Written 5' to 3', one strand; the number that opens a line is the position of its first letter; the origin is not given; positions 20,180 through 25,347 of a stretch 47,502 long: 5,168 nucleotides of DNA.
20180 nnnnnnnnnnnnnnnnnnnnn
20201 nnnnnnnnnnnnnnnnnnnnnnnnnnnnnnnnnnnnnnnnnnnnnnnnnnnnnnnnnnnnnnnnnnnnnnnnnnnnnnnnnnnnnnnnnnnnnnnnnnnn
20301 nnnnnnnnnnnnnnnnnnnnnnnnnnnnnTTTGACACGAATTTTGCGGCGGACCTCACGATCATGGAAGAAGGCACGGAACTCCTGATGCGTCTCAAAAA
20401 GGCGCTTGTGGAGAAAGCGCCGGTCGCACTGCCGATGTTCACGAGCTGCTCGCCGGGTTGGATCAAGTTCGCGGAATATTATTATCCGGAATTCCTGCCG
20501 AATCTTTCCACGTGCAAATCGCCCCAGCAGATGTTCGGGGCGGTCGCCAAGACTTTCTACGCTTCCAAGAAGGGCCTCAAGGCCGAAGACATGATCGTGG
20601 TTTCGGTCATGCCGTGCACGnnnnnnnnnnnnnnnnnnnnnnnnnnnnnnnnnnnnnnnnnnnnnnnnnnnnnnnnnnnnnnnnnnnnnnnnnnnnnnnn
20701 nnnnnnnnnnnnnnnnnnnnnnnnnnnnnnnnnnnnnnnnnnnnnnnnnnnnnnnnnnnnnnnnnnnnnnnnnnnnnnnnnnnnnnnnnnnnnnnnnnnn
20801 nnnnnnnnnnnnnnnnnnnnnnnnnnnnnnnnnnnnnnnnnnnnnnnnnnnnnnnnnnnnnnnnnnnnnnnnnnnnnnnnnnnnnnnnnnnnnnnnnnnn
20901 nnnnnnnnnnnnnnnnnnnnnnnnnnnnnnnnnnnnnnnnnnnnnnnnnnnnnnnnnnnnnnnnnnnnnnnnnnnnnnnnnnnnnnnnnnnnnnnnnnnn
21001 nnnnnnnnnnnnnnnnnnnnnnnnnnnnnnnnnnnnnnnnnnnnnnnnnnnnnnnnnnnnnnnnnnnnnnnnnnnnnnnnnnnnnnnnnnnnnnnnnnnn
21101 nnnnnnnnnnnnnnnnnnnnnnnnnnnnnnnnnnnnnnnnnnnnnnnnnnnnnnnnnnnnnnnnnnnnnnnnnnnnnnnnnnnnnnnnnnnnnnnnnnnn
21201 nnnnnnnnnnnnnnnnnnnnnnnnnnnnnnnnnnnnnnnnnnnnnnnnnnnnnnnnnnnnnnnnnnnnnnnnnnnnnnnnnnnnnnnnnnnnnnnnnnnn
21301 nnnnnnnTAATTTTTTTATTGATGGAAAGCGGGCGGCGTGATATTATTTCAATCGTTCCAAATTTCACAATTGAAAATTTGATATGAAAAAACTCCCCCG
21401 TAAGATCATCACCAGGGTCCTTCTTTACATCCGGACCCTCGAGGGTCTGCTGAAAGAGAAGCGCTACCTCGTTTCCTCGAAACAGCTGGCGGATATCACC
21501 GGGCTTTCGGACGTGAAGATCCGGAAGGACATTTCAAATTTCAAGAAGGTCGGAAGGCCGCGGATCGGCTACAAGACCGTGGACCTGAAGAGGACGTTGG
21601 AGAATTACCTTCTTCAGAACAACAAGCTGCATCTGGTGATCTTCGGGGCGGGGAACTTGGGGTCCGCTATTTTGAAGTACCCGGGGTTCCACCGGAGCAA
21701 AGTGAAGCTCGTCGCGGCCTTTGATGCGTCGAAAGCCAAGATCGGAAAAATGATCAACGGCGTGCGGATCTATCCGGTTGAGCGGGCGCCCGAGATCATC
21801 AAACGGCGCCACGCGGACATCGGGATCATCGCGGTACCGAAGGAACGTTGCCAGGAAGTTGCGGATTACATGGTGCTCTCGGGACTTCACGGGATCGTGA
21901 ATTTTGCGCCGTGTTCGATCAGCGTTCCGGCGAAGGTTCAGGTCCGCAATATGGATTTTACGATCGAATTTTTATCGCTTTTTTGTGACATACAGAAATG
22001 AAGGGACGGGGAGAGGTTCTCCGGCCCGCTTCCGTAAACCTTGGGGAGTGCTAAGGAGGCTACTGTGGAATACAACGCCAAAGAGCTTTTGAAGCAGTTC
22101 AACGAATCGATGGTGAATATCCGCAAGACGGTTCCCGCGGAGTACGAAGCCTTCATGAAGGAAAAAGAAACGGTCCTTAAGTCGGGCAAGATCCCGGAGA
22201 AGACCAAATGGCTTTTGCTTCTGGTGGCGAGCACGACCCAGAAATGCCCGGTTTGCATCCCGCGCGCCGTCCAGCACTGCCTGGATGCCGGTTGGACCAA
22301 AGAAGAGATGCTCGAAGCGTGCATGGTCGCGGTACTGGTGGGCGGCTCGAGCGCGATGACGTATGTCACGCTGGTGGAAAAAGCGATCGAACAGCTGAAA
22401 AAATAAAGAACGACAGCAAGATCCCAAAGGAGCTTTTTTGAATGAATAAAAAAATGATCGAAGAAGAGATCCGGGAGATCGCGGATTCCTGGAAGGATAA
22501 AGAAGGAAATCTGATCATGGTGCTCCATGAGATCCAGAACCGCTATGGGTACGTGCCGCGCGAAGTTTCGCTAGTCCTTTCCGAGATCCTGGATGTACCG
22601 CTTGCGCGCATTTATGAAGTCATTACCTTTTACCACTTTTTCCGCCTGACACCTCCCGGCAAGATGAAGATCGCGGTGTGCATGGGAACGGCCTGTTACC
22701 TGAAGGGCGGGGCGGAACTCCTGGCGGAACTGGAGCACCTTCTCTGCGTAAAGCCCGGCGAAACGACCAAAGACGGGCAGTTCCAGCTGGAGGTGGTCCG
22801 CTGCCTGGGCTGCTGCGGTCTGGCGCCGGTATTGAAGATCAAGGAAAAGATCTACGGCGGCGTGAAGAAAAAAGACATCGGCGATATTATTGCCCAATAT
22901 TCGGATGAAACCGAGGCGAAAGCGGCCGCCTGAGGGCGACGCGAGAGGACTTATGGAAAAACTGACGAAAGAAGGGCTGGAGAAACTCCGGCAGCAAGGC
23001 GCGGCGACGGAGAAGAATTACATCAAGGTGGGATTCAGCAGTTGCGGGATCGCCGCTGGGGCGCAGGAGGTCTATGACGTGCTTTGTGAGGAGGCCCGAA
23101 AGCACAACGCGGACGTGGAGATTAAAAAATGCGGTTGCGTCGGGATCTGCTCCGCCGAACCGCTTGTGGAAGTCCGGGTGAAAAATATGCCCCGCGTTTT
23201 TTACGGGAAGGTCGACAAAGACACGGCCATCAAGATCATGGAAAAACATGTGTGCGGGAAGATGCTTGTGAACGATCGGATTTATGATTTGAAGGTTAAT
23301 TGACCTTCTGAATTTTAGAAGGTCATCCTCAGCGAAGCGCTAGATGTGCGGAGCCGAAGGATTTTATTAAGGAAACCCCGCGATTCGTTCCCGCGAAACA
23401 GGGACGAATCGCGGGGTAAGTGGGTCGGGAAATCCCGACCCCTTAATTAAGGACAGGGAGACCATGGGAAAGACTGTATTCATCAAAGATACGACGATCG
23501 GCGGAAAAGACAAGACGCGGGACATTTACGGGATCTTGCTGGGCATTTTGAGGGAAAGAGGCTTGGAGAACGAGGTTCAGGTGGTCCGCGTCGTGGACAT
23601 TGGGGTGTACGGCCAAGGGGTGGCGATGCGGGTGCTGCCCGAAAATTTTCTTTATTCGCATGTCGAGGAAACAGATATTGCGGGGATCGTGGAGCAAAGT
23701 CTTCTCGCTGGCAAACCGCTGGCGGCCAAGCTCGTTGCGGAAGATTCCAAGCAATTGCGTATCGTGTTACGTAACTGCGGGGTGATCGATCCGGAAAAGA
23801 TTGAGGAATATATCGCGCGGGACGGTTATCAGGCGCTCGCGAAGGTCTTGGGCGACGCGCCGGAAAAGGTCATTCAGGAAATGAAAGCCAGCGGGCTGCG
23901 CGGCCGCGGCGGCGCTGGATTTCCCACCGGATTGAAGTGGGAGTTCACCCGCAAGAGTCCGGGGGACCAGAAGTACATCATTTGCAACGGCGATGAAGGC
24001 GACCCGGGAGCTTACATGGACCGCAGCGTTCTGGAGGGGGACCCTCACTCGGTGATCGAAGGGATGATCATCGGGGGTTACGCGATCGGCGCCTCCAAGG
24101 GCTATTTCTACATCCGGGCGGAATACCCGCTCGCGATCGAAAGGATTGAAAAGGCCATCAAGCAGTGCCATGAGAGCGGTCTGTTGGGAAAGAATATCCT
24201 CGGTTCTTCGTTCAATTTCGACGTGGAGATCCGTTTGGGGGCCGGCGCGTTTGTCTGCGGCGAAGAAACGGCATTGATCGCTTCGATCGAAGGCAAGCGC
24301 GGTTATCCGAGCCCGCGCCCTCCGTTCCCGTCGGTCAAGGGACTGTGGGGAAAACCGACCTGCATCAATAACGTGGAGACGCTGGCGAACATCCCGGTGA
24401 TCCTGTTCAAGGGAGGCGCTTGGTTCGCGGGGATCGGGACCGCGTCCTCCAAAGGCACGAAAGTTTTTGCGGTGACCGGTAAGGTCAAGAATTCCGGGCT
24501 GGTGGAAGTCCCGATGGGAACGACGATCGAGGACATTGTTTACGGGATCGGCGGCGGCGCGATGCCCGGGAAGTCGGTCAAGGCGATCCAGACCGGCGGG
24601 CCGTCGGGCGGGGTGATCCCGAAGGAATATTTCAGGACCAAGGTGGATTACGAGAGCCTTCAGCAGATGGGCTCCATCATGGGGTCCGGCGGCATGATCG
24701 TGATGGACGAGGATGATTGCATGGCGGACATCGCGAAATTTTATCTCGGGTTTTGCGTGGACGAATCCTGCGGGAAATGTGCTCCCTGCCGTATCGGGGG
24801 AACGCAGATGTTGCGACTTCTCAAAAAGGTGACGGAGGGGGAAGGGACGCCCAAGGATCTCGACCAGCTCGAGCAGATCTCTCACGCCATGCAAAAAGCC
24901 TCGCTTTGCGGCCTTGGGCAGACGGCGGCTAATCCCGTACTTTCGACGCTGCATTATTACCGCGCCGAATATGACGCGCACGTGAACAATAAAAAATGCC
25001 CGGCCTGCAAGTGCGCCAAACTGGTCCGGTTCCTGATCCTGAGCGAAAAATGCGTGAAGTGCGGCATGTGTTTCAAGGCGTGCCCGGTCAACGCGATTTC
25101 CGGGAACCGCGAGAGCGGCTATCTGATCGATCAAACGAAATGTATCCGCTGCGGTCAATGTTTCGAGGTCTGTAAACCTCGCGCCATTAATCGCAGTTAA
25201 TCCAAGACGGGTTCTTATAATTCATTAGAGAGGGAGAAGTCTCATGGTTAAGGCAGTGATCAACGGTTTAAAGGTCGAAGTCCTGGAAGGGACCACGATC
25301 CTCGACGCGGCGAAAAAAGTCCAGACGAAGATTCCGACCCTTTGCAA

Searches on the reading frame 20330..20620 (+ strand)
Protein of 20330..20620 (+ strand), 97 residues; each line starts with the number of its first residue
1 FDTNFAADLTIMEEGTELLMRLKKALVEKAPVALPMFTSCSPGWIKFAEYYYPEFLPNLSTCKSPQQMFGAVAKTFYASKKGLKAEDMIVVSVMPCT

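Call 67: search_solved_structures(query=window:20330-20620:+, max_evalue=0.00001, show_alignments=5)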
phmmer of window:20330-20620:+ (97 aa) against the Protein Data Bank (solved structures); distinct sequences matched with E-value up to 0.00001: 43.
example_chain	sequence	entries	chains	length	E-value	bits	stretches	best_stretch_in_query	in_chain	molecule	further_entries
2n0s_A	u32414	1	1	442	4.7e-30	107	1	1-97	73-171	Fe-hydrogenase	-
6gl6_A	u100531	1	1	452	4.9e-30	107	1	1-97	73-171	Fe-hydrogenase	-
3lx4_A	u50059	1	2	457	5e-30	107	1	1-97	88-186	Fe-hydrogenase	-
4r0v_A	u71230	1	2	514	5.4e-30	106.8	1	1-97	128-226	Fe-hydrogenase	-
7q4v_A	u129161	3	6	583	8.8e-30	106.2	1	1-97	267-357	Iron hydrogenase HydA1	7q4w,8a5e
6gm6_A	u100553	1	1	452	1.3e-29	105.6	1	1-97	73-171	Fe-hydrogenase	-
8a6t_A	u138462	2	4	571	2.9e-29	104.5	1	1-96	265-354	Electron bifurcating hydrogenase subunit HydA1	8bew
6gm7_A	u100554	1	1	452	3.5e-29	104.2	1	1-97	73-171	Fe-hydrogenase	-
6gm5_A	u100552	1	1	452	3.5e-29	104.2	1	1-97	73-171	Fe-hydrogenase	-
1c4a_A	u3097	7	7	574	1.8e-28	101.9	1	1-97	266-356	PROTEIN (FE-ONLY HYDROGENASE) | PROTEIN (PERIPLASMIC HYDROGENASE 1) | Iron hydrogenase 1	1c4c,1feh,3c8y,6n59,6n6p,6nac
9rj9_A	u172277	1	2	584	1.9e-28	101.9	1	1-97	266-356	Iron hydrogenase 1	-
9rjo_A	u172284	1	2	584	1.9e-28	101.9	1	1-97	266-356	Iron hydrogenase 1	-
8cjy_A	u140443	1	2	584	1.9e-28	101.9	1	1-97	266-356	Iron hydrogenase 1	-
4xdd_A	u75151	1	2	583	1.9e-28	101.9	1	1-97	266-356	Iron hydrogenase 1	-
4xdc_A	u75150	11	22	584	1.9e-28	101.9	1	1-97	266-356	Iron hydrogenase 1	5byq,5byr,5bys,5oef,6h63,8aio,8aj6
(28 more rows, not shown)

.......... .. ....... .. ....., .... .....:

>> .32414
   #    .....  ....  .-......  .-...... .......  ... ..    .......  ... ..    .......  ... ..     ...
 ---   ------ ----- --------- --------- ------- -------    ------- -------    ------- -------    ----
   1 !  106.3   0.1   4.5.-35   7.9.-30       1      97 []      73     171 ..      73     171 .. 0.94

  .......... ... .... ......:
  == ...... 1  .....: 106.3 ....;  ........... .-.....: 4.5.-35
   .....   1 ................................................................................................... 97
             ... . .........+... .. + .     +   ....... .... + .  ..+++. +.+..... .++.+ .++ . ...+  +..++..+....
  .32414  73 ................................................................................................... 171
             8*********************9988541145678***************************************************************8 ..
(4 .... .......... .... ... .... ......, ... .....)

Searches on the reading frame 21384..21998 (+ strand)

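Call 4: search_protein_families(library=pfam, proteins=[window:21384-21998:+])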
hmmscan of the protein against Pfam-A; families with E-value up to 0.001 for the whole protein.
window:21384-21998:+ (205 aa): 3 families
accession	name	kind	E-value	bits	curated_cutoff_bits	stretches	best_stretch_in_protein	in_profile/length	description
PF02629.25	CoA_binding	-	1e-18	68.3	22.3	1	81-176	3-96/97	CoA binding domain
PF06971.19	Put_DNA-bind_N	-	5.7e-11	42.8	27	1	3-51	1-49/49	Putative DNA-binding protein N-terminus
PF08484.17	Methyltransf_14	-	0.00082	19.6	23.5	0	70-148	55-131/160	C-methyltransferase C-terminal domain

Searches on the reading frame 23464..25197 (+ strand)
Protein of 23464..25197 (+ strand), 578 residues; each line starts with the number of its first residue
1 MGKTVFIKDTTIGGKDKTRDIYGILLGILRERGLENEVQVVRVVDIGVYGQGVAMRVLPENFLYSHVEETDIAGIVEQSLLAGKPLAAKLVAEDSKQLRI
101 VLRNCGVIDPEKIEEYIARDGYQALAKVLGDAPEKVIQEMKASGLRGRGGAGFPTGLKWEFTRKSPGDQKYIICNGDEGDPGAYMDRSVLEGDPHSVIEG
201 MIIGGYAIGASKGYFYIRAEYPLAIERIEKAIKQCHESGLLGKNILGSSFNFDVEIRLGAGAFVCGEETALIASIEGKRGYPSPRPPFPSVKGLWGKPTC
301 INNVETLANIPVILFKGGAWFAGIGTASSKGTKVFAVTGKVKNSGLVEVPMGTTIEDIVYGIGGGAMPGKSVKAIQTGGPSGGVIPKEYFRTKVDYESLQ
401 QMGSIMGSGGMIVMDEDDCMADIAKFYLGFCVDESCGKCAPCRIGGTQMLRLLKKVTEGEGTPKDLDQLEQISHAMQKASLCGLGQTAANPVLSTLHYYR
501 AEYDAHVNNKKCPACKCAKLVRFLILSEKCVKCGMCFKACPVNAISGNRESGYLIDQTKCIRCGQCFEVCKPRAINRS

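Call 4: search_protein_families(library=pfam, proteins=[window:23464-25197:+])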
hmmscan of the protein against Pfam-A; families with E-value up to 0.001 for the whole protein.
window:23464-25197:+ (578 aa): 13 families
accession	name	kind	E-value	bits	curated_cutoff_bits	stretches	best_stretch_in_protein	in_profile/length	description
PF01512.22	Complex1_51K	-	1.2e-47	162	31.2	1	141-311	2-149/150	Nuo51 FMN-binding domain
PF10589.14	NADH_4Fe-4S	-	2.9e-32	110.8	23.5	1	422-506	1-85/85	NADH-ubiquinone oxidoreductase-F iron-sulfur binding region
PF00037.32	Fer4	-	4.7e-11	42.5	21.1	2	527-546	5-24/24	4Fe-4S binding domain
PF12837.12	Fer4_6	-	8.8e-09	35.3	25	2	527-545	6-24/24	4Fe-4S binding domain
PF13237.11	Fer4_10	-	5.4e-08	33.1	25.5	1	525-570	4-52/53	4Fe-4S dicluster domain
PF12838.12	Fer4_7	-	7.6e-08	33.1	27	1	529-571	1-49/52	4Fe-4S dicluster domain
PF13187.11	Fer4_9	-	1.2e-07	32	27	1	529-574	1-51/52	4Fe-4S dicluster domain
PF10531.15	SLBB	-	2.7e-07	30.7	27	1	334-384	1-54/55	SLBB domain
PF14697.11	Fer4_21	-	1e-06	29.2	35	1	525-570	3-51/59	4Fe-4S dicluster domain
PF12797.12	Fer4_2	-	2.1e-06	27.7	24.5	2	554-571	4-21/22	4Fe-4S binding domain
PF13183.11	Fer4_8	-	0.00021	22.2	27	0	528-550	3-25/68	4Fe-4S dicluster domain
PF22461.2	SLBB_2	-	0.00027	21.4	27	1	334-388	2-58/79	SLBB domain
PF13484.11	Fer4_16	-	0.00045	21.4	30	1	529-548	1-20/66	4Fe-4S double cluster binding domain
